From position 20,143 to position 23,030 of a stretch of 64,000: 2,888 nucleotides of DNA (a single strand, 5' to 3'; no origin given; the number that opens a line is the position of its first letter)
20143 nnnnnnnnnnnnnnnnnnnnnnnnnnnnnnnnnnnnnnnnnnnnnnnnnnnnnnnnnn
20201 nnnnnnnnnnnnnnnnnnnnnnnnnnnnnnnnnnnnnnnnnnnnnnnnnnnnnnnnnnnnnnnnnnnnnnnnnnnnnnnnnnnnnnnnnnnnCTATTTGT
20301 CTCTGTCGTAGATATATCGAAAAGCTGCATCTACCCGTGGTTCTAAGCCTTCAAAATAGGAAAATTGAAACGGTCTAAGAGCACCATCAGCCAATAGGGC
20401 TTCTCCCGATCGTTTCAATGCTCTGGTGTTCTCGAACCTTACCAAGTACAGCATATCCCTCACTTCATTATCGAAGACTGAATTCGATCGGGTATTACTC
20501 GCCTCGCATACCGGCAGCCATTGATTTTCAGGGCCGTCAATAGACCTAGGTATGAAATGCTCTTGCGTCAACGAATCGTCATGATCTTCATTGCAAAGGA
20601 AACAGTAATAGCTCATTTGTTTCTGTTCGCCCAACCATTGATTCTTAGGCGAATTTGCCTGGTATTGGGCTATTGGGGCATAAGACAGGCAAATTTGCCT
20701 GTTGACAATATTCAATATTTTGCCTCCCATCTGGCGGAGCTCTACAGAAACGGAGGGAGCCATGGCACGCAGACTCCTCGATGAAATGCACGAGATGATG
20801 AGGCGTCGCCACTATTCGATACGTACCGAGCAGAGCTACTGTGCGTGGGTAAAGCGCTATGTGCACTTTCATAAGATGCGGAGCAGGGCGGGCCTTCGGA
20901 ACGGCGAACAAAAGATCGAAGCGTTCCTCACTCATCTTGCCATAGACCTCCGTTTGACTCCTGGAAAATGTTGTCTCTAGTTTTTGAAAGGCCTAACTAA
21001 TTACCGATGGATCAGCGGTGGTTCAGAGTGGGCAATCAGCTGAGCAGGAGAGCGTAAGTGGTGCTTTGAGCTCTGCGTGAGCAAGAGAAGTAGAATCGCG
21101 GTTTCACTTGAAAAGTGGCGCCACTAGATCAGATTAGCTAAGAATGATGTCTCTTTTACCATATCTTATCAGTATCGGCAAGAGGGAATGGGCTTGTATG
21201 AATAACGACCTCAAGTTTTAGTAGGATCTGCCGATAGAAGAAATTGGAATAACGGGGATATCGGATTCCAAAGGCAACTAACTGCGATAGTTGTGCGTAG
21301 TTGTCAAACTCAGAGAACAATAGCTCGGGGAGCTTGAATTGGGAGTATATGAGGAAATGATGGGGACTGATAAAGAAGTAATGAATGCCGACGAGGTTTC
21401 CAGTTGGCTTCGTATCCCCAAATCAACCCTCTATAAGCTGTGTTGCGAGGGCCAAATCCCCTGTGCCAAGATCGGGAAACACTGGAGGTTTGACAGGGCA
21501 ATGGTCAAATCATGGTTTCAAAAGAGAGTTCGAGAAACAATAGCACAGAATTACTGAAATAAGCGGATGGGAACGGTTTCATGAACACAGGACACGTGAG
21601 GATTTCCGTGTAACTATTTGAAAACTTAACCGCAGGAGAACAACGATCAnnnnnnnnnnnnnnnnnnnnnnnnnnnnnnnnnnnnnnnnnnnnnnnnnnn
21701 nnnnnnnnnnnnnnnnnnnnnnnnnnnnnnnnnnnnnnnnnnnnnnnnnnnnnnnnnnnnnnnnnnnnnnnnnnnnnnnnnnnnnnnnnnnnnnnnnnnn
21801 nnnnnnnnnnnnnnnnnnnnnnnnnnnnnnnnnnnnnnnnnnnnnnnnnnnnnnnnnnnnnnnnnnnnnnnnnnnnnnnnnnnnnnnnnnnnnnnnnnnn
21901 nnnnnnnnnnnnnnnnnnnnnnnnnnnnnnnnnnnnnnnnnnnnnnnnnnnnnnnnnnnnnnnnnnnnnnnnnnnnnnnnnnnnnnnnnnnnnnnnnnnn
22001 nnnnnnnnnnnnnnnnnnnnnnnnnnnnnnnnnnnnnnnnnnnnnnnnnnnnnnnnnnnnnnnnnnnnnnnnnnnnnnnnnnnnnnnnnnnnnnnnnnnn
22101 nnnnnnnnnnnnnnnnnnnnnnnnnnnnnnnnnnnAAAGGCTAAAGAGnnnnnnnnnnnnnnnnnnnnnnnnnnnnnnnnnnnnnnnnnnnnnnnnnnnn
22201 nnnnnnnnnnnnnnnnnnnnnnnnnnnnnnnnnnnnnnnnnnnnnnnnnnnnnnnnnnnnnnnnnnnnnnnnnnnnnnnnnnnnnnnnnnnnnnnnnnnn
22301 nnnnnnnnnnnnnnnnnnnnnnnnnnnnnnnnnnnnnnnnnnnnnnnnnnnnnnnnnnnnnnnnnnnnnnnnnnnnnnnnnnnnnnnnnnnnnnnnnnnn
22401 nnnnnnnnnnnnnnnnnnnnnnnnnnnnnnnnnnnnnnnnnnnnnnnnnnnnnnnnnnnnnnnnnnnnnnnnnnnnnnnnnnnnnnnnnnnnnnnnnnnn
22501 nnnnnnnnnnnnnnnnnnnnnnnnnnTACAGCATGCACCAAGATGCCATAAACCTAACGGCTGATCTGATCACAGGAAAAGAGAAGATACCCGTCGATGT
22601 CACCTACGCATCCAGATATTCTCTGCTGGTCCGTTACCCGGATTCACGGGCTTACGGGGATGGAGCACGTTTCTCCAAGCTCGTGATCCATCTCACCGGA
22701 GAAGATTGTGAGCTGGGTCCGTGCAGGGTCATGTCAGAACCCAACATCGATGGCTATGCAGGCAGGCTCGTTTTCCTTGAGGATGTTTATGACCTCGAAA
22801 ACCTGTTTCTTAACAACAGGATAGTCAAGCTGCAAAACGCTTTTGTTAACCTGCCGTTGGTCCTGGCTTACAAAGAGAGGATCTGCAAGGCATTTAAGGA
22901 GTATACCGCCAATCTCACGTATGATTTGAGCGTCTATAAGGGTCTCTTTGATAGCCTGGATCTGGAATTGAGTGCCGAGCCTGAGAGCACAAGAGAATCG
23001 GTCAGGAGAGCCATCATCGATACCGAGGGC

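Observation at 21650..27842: SiaB/SiaC/SiaA-like partner-switch module wired to a SAM methyltransferase fusion instead of a diguanylate cyclase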

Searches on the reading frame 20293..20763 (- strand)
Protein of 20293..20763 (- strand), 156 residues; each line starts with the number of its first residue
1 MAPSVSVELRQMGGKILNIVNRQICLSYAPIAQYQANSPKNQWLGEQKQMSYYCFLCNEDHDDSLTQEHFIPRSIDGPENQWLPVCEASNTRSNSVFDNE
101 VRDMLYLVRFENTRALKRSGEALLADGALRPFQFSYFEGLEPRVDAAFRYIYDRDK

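Call 89: search_protein_families(library=pfam, proteins=[window:20293-20763:-], max_evalue=0.001)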
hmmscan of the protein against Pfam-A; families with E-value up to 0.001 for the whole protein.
window:20293-20763:- (156 aa): 1 family
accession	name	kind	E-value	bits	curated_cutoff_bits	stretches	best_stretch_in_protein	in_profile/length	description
PF14279.12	HNH_5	-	0.00028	21.2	27.5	1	54-104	1-54/56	HNH endonuclease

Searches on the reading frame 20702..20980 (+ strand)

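Call 89: search_protein_families(library=pfam, proteins=[window:20702-20980:+], max_evalue=0.001)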
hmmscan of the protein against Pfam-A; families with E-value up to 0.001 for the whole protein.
window:20702-20980:+ (92 aa): 1 family
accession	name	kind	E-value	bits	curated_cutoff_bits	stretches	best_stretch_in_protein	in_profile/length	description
PF13495.12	Phage_int_SAM_4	-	3.9e-14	53.3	27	1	25-87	1-61/85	Phage integrase, N-terminal SAM-like domain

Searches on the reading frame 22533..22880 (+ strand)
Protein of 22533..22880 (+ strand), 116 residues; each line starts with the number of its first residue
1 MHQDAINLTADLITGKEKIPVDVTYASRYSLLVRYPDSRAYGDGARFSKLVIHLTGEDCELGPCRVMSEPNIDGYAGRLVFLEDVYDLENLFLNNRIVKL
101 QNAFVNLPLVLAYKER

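Call 44: search_protein_families(library=pfam, proteins=[window:22533-22880:+], max_evalue=1)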
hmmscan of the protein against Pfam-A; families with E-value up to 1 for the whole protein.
window:22533-22880:+ (116 aa): 0 families
